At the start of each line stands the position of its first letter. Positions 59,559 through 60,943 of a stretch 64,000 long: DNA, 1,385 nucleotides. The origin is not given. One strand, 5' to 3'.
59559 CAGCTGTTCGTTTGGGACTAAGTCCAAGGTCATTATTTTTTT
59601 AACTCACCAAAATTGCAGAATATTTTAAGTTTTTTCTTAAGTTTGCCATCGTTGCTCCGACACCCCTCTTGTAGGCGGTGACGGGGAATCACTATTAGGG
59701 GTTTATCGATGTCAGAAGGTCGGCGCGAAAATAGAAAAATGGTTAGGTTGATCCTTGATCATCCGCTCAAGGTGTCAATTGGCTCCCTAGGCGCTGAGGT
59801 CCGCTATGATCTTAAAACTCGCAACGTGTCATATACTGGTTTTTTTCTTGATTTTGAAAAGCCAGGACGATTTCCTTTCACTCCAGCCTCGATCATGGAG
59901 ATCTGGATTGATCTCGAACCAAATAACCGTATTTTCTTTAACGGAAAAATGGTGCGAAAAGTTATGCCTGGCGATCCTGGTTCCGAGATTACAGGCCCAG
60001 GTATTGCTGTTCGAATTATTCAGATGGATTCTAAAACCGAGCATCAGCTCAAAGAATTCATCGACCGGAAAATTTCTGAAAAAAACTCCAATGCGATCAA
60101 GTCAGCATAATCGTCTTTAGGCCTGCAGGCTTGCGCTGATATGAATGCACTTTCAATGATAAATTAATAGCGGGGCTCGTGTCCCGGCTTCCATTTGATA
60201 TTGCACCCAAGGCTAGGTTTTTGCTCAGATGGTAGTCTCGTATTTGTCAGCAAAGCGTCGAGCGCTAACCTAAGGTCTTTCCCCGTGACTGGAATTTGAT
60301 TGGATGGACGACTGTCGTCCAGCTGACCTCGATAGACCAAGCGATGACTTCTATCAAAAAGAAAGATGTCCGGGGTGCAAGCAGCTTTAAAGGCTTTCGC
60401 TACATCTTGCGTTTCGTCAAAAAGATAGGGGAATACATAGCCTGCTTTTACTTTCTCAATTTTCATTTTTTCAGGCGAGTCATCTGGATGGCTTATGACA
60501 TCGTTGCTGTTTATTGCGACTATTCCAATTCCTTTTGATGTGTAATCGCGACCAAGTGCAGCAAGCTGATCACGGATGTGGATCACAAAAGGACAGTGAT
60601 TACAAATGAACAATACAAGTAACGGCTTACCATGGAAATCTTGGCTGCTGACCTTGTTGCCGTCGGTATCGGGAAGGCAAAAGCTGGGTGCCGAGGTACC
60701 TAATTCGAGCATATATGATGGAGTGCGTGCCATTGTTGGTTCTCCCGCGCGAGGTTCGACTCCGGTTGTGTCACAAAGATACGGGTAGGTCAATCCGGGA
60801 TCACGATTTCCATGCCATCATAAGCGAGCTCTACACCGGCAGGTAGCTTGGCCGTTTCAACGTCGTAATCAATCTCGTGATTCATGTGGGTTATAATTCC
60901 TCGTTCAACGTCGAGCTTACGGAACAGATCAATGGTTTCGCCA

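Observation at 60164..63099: RecQ-derived protein with every catalytic motif ablated, packed against a PhnP-like MBL hydrolase, with a CxxC thioredoxin-fold gene downstream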

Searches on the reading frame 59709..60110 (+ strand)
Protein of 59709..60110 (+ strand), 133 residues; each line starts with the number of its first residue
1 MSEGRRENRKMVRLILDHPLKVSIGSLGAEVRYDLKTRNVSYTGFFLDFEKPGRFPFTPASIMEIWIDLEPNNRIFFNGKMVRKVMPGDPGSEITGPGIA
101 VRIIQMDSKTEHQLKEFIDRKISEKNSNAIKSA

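Call 3: search_protein_families(library=pfam, proteins=[window:59709-60110:+], max_evalue=0.1)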
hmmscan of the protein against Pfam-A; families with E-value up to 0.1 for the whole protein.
window:59709-60110:+ (133 aa): 1 family
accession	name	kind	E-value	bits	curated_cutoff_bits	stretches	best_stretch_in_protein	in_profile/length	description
PF07238.19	PilZ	-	5.4e-08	33.5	22.5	1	7-119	5-101/102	PilZ domain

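Call 4: search_protein_families(library=ncbifam, proteins=[window:59709-60110:+], max_evalue=0.1)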
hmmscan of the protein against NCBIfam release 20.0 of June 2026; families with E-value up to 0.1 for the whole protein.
window:59709-60110:+ (133 aa): 0 families

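Call 64: search_protein_families(library=padloc, proteins=[window:59709-60110:+], max_evalue=0.001)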
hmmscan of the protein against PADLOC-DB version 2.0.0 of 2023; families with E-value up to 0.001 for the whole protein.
window:59709-60110:+ (133 aa): 0 families

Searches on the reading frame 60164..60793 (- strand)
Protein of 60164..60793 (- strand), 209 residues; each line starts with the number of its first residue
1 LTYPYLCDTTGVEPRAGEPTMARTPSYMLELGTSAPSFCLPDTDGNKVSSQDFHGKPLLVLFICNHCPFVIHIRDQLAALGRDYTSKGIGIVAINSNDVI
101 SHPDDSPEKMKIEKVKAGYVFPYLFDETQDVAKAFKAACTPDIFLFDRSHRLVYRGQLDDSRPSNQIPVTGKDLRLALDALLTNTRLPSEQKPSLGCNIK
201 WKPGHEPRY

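Call 3: search_protein_families(library=pfam, proteins=[window:60164-60793:-], max_evalue=0.1)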
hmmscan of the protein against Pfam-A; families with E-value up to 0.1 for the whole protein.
window:60164-60793:- (209 aa): 6 families
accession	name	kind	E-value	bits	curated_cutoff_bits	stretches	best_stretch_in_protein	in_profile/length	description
PF00578.27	AhpC-TSA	-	1.4e-18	67.5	26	1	32-154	2-123/124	AhpC/TSA family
PF08534.16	Redoxin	-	4.6e-17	62.6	26.6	1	32-163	3-139/148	Redoxin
PF13098.12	Thioredoxin_2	-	1.4e-05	25.8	27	1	54-159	4-96/104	Thioredoxin-like domain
PF02630.20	SCO1-SenC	-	0.00018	21.9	22.8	1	37-70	3-36/134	SCO1/SenC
PF13905.12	Thioredoxin_8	-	0.00042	21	27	1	55-151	1-93/94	Thioredoxin-like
PF00255.25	GSHPx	-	0.0024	17.9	27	1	41-116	7-79/108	Glutathione peroxidase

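Call 4: search_protein_families(library=ncbifam, proteins=[window:60164-60793:-], max_evalue=0.1)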
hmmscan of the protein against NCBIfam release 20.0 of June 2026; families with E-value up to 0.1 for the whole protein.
window:60164-60793:- (209 aa): 5 families
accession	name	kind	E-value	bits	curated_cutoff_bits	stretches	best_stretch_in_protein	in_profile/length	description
NF002854.0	PRK03147.1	subfamily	1.7e-09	37.8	170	1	28-152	35-152/176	thiol-disulfide oxidoreductase ResA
NF006960.0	PRK09437.1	equivalog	2.1e-06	27.7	140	1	29-135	4-103/156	thioredoxin-dependent thiol peroxidase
NF007900.0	PRK10606.1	equivalog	0.0058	16.2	270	1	41-111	11-80/183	glutathione peroxidase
TIGR02540.1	gpx7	equivalog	0.024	14.4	207.3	1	38-122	5-90/153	putative glutathione peroxidase Gpx7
NF038285.1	deiodinase_rel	hypoth_equivalog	0.048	13.1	250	1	30-143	177-289/347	deiodinase family protein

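Call 56: search_solved_structures(query=window:60164-60733:-, max_evalue=0.001)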
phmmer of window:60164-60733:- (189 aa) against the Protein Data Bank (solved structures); distinct sequences matched with E-value up to 0.001: 17.
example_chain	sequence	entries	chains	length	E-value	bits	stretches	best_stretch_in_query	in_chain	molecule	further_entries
2ywi_A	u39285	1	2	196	2.2e-66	226.2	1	4-184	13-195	Hypothetical conserved protein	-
3u5r_E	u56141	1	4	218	1.5e-57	197.4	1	1-188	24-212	uncharacterized protein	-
2cvb_A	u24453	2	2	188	7.4e-43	149.5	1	19-188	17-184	probable thiol-disulfide isomerase/thioredoxin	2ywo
2l5o_A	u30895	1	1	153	8.7e-08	35.1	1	13-132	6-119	Putative thioredoxin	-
3hdc_A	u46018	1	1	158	7.9e-07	32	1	6-130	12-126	Thioredoxin family protein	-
3c71_A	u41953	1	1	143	7.9e-07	32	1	12-133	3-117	Thiol-disulfide oxidoreductase resA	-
4nmu_A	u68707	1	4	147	2.8e-06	30.2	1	8-134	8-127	Thiol-disulfide oxidoreductase ResA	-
5um7_A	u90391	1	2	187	5.2e-06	29.3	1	12-132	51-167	Thioredoxin signature protein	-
2h19_A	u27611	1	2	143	2e-05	27.4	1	12-133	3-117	Thiol-disulfide oxidoreductase resA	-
2h1b_A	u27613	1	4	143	2.4e-05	27.1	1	12-133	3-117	Thiol-disulfide oxidoreductase resA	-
1st9_A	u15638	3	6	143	2.5e-05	27.1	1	12-133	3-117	Thiol-disulfide oxidoreductase resA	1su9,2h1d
3c73_A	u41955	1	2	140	2.8e-05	26.9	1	14-133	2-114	Thiol-disulfide oxidoreductase resA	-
9jl9_A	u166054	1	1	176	2.9e-05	26.9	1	12-92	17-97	De novo designed 2OBI-3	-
2f9s_A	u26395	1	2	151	3e-05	26.8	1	12-133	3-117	Thiol-disulfide oxidoreductase resA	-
2h1g_A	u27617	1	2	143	0.0003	23.6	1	12-133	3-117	Thiol-disulfide oxidoreductase resA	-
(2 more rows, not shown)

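Call 64: search_protein_families(library=padloc, proteins=[window:60164-60733:-], max_evalue=0.001)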
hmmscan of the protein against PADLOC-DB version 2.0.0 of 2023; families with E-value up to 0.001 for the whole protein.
window:60164-60733:- (189 aa): 0 families
